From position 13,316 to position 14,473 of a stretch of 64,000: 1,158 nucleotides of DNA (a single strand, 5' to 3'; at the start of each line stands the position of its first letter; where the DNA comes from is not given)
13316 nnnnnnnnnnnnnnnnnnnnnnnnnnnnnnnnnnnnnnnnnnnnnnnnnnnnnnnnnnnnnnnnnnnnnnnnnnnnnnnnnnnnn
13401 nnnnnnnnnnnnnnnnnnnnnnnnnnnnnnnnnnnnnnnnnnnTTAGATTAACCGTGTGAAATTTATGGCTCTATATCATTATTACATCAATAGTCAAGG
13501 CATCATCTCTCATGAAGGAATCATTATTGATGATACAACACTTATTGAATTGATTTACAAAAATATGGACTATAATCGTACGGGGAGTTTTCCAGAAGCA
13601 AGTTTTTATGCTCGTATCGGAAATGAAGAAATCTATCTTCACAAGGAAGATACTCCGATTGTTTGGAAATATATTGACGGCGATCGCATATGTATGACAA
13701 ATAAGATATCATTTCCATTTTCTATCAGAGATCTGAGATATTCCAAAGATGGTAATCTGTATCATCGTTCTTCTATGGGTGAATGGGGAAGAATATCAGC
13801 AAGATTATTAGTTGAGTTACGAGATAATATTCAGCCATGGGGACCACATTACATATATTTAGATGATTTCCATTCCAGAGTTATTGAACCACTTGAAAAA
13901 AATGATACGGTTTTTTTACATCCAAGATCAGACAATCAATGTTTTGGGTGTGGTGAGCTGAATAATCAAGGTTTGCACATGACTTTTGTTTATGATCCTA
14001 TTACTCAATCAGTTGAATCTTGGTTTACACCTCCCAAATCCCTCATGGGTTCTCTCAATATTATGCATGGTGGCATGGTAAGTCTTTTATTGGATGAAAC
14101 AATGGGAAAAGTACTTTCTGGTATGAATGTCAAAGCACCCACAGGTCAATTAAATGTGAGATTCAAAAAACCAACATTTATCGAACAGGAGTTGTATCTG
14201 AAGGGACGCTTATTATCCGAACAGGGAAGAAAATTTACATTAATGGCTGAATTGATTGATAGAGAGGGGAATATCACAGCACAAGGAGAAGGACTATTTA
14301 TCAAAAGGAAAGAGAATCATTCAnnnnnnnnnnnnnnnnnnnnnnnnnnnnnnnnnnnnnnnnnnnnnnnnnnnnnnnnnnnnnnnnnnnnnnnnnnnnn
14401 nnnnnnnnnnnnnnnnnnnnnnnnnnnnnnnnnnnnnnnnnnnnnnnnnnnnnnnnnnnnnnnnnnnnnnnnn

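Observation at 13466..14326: Possible Rosetta-stone fusion: C8orf82/DUF4505-like domain joined to a hotdog acyl-CoA thioesterase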

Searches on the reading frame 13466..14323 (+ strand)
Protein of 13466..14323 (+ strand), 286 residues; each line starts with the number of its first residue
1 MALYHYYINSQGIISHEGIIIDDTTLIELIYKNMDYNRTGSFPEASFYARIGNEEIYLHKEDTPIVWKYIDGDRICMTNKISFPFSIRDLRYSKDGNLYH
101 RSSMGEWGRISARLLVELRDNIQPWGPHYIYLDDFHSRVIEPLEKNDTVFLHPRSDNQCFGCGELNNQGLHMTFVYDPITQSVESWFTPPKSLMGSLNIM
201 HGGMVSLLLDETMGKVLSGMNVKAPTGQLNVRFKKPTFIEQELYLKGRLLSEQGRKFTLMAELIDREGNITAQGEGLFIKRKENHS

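Call 3: search_protein_families(library=pfam, proteins=[window:13466-14323:+], max_evalue=10)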
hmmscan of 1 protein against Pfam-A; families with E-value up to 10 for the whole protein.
window:13466-14323:+ (286 aa): 3 families
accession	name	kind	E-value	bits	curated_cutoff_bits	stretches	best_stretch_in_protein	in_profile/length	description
PF14956.11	DUF4505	-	1.1e-05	25.7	27.3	1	4-122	12-150/177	Domain of unknown function (DUF4505)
PF03061.28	4HBT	-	2.2e-05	25.1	20.6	1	198-269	2-76/79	Thioesterase superfamily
PF13279.12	4HBT_2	-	0.014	16.3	25.5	1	221-277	43-100/122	Thioesterase-like superfamily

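Call 4: search_protein_families(library=ncbifam, proteins=[window:13466-14323:+], max_evalue=10)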
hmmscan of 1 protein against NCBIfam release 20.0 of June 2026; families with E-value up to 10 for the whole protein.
window:13466-14323:+ (286 aa): 1 family
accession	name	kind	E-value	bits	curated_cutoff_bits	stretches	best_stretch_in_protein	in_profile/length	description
NF008675.0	PRK11688.1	equivalog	0.17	11.7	107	1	183-269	41-129/156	thioesterase family protein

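Call 5: find_homologous_proteins(query=window:13466-14323:+, max_evalue=0.001)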
Query window:13466-14323:+ (286 aa): 20 proteins with E <= 0.001 among 630 candidates.
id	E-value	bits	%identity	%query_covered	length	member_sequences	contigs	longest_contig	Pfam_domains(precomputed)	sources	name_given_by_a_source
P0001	5.6e-189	645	96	100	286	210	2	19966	PF03061.29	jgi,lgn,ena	jgi:acyl-coenzyme A thioesterase PaaI-like protein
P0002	3.5e-152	524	78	99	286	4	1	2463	-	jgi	jgi:acyl-coenzyme A thioesterase PaaI-like protein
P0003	1.2e-150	519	76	99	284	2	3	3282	PF03061.29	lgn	-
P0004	1.3e-147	509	75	99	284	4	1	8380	PF03061.29,PF13279.13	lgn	-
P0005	2.3e-145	502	75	99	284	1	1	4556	PF03061.29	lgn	-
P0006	1.1e-137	476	72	99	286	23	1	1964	PF03061.29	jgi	-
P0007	3.7e-130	452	67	99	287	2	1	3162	PF03061.29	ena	-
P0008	3.0e-107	376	57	98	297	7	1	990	PF14956.12,PF03061.29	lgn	-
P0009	2.0e-106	374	57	99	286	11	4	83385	PF14956.12,PF03061.29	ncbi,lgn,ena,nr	ncbi:MAG: PaaI family thioesterase [Bacteroidetes bacterium]|nr:PaaI family thioesterase [bacterium]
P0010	7.4e-105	369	56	99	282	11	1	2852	PF14956.12,PF03061.29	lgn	-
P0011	7.0e-98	346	52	100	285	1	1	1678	PF14956.12,PF03061.29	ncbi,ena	-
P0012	2.1e-97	344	52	99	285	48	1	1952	PF14956.12,PF03061.29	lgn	-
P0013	2.5e-97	344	52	98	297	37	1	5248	PF14956.12,PF03061.29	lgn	-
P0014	6.1e-83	297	47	99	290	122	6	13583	PF14956.12,PF03061.29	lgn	-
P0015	1.3e-69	253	44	97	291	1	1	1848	PF14956.12,PF03061.29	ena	-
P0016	1.2e-65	240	43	97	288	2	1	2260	PF14956.12,PF03061.29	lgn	-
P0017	1.7e-65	239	42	97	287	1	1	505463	PF14956.12,PF03061.29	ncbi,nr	ncbi:MAG: DUF4505 family protein [Ignavibacteria bacterium]|nr:DUF4505 family protein [Ignavibacteri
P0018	1.6e-60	223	40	98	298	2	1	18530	PF14956.12,PF03061.29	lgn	-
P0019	5.3e-53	198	37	99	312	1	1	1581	PF14956.12,PF03061.29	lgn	-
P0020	6.4e-49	185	41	79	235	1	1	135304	PF03061.29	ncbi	-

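Call 6: search_solved_structures(query=window:13466-14323:+, max_evalue=1, show_alignments=3)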
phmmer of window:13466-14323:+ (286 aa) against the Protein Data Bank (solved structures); distinct sequences matched with E-value up to 1: 12.
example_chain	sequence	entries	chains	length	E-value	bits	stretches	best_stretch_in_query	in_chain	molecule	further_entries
2ov9_A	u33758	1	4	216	7.3e-10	42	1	194-281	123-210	Hypothetical protein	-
4gah_A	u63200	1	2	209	2.5e-05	27.1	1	156-281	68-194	Thioesterase superfamily member 4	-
4ae8_A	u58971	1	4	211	2.6e-05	27.1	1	156-281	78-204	THIOESTERASE SUPERFAMILY MEMBER 4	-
4ae7_A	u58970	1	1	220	0.00048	22.9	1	161-279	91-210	THIOESTERASE SUPERFAMILY MEMBER 5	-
3nwz_A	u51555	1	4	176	0.0013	21.6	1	195-279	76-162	BH2602 protein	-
2prx_A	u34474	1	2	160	0.003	20.3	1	152-283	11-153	Thioesterase superfamily protein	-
3e29_A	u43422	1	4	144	0.041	16.6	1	197-282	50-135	uncharacterized protein Q7WE92_BORBR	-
1ixl_A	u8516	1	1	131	0.13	14.9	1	198-275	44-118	hypothetical protein PH1136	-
4i82_A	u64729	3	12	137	0.15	14.7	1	198-270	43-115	Putative uncharacterized protein | Hypothetical Thioesterase Protein SP_1851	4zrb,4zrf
1zki_A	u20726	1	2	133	0.32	13.7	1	196-279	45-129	hypothetical protein PA5202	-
8dn7_E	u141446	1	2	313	0.59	12.8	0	103-126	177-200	Protein TOC75, chloroplastic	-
4xy6_A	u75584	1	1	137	0.73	12.5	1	198-270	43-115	Hypothetical Thioesterase Protein SP_1851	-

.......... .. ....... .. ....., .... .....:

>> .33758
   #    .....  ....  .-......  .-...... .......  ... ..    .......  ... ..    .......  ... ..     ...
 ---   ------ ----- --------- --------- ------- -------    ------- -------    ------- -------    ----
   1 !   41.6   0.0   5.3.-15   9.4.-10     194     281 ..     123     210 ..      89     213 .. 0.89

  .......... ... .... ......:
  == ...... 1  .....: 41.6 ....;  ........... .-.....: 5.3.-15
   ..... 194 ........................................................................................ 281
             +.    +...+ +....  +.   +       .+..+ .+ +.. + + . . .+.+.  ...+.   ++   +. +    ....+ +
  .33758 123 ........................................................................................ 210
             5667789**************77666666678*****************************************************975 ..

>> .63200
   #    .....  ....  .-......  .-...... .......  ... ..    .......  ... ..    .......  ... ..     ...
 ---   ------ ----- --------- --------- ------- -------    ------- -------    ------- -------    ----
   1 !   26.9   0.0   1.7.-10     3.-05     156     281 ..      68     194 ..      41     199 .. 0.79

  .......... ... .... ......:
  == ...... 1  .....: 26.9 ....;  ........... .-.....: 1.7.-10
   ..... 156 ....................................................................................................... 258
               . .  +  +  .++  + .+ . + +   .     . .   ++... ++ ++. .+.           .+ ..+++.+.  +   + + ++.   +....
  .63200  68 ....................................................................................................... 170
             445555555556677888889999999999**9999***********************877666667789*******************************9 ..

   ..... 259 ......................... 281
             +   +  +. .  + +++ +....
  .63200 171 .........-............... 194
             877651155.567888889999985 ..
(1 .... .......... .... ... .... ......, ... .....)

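Call 10: search_protein_families(library=pfam, alignment_id=A1, max_evalue=0.01)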
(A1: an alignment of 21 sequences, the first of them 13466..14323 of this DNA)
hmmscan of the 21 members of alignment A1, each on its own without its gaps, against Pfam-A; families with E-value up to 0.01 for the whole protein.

A. member 1, window:13466-14323:+ (286 aa): 2 families
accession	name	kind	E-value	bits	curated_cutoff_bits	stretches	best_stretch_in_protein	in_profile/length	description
PF14956.11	DUF4505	-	1.1e-05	25.7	27.3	1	4-122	12-150/177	Domain of unknown function (DUF4505)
PF03061.28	4HBT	-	2.2e-05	25.1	20.6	1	198-269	2-76/79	Thioesterase superfamily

B. families by the number of members that match (of 21 scanned): 5 families
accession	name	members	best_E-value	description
PF14956.11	DUF4505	21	1.6e-26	Domain of unknown function (DUF4505)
PF03061.28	4HBT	21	2.8e-10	Thioesterase superfamily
PF13279.12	4HBT_2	15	1.9e-05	Thioesterase-like superfamily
PF20789.3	4HBT_3C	1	0.00022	Acyl-CoA thioesterase C-terminal domain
PF22636.2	FlK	1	0.0076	Fluoroacetyl-CoA-specific thioesterase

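Call 16: predict_structure(alignment_id=A1)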
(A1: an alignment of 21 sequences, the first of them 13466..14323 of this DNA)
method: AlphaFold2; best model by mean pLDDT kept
length: 286 residues; sequences in the alignment: 21
mean_pLDDT: 92.4   pTM: 0.84
mean pLDDT of the five models: 92.4, 92.3, 92.1, 91.8, 90.7
residues with pLDDT >= 90: 223; 70-90: 60; 50-70: 1; < 50: 2
segments of 3 or more residues with pLDDT < 50: none
pLDDT, mean of each block of 10 residues (from residue 1): 91 92 91 91 91 93 95 94 95 95 93 94 95 89 91 87 84 95 95 88 94 96 94 94 97 97 96 97 66
secondary structure, 60 per line:
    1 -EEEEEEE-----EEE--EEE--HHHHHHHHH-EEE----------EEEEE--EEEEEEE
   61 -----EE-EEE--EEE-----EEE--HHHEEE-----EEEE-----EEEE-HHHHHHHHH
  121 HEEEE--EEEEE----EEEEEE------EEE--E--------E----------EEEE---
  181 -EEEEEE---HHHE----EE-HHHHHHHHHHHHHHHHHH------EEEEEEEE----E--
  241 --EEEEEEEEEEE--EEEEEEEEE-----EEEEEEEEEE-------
elements in order: E2-8 E14-16 E19-21 H24-32 E34-36 E47-51 E54-60 E69-71 E74-76 E82-84 E90-92 E98-101 E107-110 H112-121 E122-125 E128-132 E137-142 E149-151 E174-177 E182-187 H202-219 E226-233 E243-253 E256-264 E270-279

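Call 20: fold_search(model_id=the predicted structure, library=pdb)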
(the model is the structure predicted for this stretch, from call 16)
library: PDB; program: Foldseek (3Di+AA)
matches with E <= 10: 1689; with E <= 0.001: 518
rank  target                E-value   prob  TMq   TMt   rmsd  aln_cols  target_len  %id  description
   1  4ae8_D                2.4e-10  1.00  0.44  0.73   3.0       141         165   22  Crystal structure of human THEM4 (released 2012-07-11)
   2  4gah_A                2.8e-10  1.00  0.44  0.70   3.3       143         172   22  Human acyl-CoA thioesterases 4 in complex with undecan-2-one-CoA inhibitor (released 2012-08-29)
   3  2ov9_A                2.9e-10  1.00  0.41  0.57   1.4       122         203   28  Crystal structure of protein RHA08564, thioesterase superfamily protein (released 2007-03-13)
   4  2ov9_C                3.3e-10  1.00  0.42  0.58   1.3       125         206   27  Crystal structure of protein RHA08564, thioesterase superfamily protein (released 2007-03-13)
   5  2ov9_B                4.1e-10  1.00  0.41  0.57   1.3       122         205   28  Crystal structure of protein RHA08564, thioesterase superfamily protein (released 2007-03-13)
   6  2ov9_D                4.8e-10  1.00  0.39  0.57   1.4       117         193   29  Crystal structure of protein RHA08564, thioesterase superfamily protein (released 2007-03-13)
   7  4ae7                  6.0e-10  1.00  0.43  0.65   3.1       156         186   18  Crystal structure of human THEM5 (released 2012-07-11)
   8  4ae8_C                6.7e-10  1.00  0.42  0.70   3.1       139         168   20  Crystal structure of human THEM4 (released 2012-07-11)
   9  4ae8_B                8.8e-10  1.00  0.42  0.71   2.9       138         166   20  Crystal structure of human THEM4 (released 2012-07-11)
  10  4gah_B                9.8e-10  1.00  0.40  0.57   5.4       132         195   24  Human acyl-CoA thioesterases 4 in complex with undecan-2-one-CoA inhibitor (released 2012-08-29)
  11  4ae8_A                2.0e-09  1.00  0.44  0.72   2.8       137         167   21  Crystal structure of human THEM4 (released 2012-07-11)
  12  3e29_A                2.4e-08  1.00  0.36  0.74   1.9       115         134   23  X-Ray structure of the protein Q7WE92_BORBR from thioesterase superfamily. Northeast Structural Genomics Consortium Ta (released 2008-09-30)
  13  3e29_C                3.1e-08  1.00  0.36  0.74   2.0       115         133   23  X-Ray structure of the protein Q7WE92_BORBR from thioesterase superfamily. Northeast Structural Genomics Consortium Ta (released 2008-09-30)
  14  3e29_D                5.4e-08  1.00  0.36  0.74   2.1       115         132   23  X-Ray structure of the protein Q7WE92_BORBR from thioesterase superfamily. Northeast Structural Genomics Consortium Ta (released 2008-09-30)
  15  4zrb_E                6.7e-08  1.00  0.34  0.75   1.0       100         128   17  Crystal Structure of Hypothetical Thioesterase Protein SP_1851 with Coenzyme A from Streptococcus pneumoniae TIGR4 (released 2015-05-27)
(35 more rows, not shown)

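Call 24: find_encoding_contigs(protein=P0009, flank=6000, max_places=4)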
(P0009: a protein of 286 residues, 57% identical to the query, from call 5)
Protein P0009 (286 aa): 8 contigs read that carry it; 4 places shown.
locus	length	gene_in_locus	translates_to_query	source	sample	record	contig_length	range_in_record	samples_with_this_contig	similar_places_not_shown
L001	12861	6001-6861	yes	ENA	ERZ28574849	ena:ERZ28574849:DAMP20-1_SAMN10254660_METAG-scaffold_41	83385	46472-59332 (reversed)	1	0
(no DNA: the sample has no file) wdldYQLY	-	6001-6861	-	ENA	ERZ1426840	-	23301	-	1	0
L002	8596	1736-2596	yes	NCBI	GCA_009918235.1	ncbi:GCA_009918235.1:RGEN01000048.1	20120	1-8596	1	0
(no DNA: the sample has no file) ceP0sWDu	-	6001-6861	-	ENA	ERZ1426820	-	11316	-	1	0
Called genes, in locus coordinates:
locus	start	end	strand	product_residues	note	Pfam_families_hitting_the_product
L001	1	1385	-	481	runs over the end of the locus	PF00932:LTD (weak)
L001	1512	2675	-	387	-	PF02771:Acyl-CoA_dh_N, PF02770:Acyl-CoA_dh_M, PF00441:Acyl-CoA_dh_1, PF08028:Acyl-CoA_dh_2 (weak)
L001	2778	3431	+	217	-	PF00535:Glycos_transf_2, PF10111:Glyco_tranf_2_2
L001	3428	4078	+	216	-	PF00730:HhH-GPD, PF00633:HHH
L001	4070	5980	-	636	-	PF00005:ABC_tran, PF02463:SMC_N (faint), PF03193:RsgA_GTPase (faint), PF13476:AAA_23 (faint), PF13555:AAA_29 (faint), PF12848:ABC_tran_Xtn, PF00005:ABC_tran, PF16326:ABC_tran_CTD (weak), +1 more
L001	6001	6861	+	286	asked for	PF14956:DUF4505, PF03061:4HBT (weak)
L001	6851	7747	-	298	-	PF02541:Ppx-GppA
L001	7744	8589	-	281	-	PF06325:PrmA, PF05175:MTS (faint), PF13847:Methyltransf_31 (weak)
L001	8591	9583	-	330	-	PF04389:Peptidase_M28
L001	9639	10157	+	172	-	PF12710:HAD (faint), PF13419:HAD_2 (faint), PF00702:Hydrolase (weak), PF08282:Hydrolase_3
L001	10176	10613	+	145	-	PF12732:YtxH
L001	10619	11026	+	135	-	-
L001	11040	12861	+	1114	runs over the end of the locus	PF17757:UvrB_inter, PF02559:CarD_TRCF_RID, PF00270:DEAD, PF04851:ResIII, PF00271:Helicase_C, PF03461:TRCF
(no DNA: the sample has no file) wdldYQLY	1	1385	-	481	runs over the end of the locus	PF00932:LTD (weak)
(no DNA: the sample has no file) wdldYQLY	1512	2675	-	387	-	PF02771:Acyl-CoA_dh_N, PF02770:Acyl-CoA_dh_M, PF00441:Acyl-CoA_dh_1, PF08028:Acyl-CoA_dh_2 (weak)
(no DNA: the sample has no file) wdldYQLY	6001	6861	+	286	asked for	PF14956:DUF4505, PF03061:4HBT (weak)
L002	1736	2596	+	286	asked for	PF14956:DUF4505, PF03061:4HBT (weak)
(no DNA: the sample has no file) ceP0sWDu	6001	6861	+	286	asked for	PF14956:DUF4505, PF03061:4HBT (weak)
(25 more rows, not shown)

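Call 25: find_encoding_contigs(protein=P0017, flank=6000, max_places=3)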
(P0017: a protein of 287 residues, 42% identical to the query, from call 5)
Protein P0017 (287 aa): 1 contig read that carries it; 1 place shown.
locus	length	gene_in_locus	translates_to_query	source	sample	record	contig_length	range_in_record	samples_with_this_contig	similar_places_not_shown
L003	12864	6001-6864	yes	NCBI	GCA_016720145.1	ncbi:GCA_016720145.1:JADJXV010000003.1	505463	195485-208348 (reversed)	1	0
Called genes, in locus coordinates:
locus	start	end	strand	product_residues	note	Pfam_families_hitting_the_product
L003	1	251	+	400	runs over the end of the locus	PF13570:Beta-prop_ACSF4, PF13360:PQQ_2 (faint)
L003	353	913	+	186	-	PF04542:Sigma70_r2, PF08281:Sigma70_r4_2, PF04545:Sigma70_r4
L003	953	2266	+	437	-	-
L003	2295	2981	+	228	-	-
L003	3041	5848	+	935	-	PF00041:fn3 (faint), PF17210:SdrD_B (faint), PF22904:NOMO1-like_2nd (faint), PF07495:Y_Y_Y (faint), PF13620:CarboxypepD_reg (faint), PF05345:He_PIG, PF05345:He_PIG (weak), PF18962:Por_Secre_tail, +3 more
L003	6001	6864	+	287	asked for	PF14956:DUF4505, PF03061:4HBT (faint)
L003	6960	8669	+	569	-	PF00587:tRNA-synt_2b, PF04073:tRNA_edit, PF03129:HGTP_anticodon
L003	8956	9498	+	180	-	PF13442:Cytochrome_CBB3, PF00034:Cytochrom_C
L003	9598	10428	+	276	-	PF02790:COX2_TM, PF00116:COX2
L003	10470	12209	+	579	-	PF00115:COX1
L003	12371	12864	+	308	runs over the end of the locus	PF02628:COX15-CtaA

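Call 27: find_related_loci(query=A1, collection=genome_contigs, flank=4000)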
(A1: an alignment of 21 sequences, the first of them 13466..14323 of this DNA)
Query A1 (286 aa) in genome_contigs; peptide patterns used: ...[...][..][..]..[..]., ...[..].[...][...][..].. (x = any residue, [..] = any of these).
124 stretches matched a pattern; 105 encode a relative of the query (tblastn E <= 1e-3); the best 80 are kept; 80 distinct loci.
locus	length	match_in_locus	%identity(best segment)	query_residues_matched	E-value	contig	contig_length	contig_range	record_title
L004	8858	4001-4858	89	1-286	3e-178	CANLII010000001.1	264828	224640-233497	MAG: Ignavibacteria bacterium isolate ZE-13oct10-104 genome assembly, contig: ZE-13oct10-C3, whole genome shotgun sequen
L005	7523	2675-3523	73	1-283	2e-142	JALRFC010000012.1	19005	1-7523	MAG: Candidatus Kapaibacterium sp. isolate JZJ.24 NODE_12_length_19005_cov_2.643755, whole genome shotgun sequence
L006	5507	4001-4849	57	1-283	7e-112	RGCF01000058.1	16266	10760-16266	MAG: Bacteroidetes bacterium isolate WB6_2A_118 contig_100_57, whole genome shotgun sequence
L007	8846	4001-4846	54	1-282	6e-108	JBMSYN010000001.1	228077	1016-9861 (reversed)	MAG: Candidatus Kapaibacteriota bacterium isolate LKB_V5_S17_50percent_par_metabat.85 NODE_1_length_228077_cov_14.072208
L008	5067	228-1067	52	1-280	7e-102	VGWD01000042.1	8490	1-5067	MAG: Ignavibacteria bacterium isolate K_Offshore_80m_m2_224 K_Offshore_80m_m2_224_Ga0194132_10016070, whole genome shotg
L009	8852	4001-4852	52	1-284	3e-101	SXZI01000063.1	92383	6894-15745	MAG: Bacteroidota bacterium isolate F1-20-MAGs108 F1-20__c218223, whole genome shotgun sequence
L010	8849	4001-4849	47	4-283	1e-85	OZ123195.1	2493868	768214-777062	MAG: Bacteroidota bacterium isolate ME-04may21-LR-49 genome assembly, chromosome: 1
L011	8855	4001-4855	47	4-285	1e-85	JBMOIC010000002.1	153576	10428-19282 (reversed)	MAG: Bacteroidota bacterium isolate Deming_bin.385 contig72, whole genome shotgun sequence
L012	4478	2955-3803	47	4-283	1e-84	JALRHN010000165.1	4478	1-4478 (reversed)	MAG: Candidatus Kapaibacterium sp. isolate MYJ.27 NODE_165_length_4478_cov_2.252158, whole genome shotgun sequence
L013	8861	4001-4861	43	4-285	2e-75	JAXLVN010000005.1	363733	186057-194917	MAG: Candidatus Kapaibacterium sp. isolate STL-BAC57 C1.230.fa-5, whole genome shotgun sequence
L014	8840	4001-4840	43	4-280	5e-74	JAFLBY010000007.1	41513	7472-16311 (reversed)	MAG: Candidatus Kapaibacterium sp. isolate UWPOB_KAPA1 gnl_X_FIELABBJ_7, whole genome shotgun sequence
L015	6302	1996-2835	43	4-280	1e-71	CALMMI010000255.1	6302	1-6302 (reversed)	MAG TPA_asm: uncultured Ignavibacteria bacterium isolate SRR5676438_bin.0_CONCOCT_v1.1_MAG genome assembly, contig: ERZ7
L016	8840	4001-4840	41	4-280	3e-71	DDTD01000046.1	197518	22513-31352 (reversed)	MAG TPA_asm: Ignavibacteria bacterium UBA2373 UBA2373_contig_3314, whole genome shotgun sequence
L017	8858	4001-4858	40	4-284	8e-70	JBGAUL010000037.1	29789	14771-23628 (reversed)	MAG: Chlorobiota bacterium isolate MAG_AAO_H125.58 AAOH125-58_opera_contig_3264, whole genome shotgun sequence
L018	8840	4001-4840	42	4-280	9e-70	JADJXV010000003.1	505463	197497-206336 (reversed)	MAG: Ignavibacteria bacterium isolate Lyne_18-Q3-R50-59_BAT3C.229 tig00006466-10-5051340, whole genome shotgun sequence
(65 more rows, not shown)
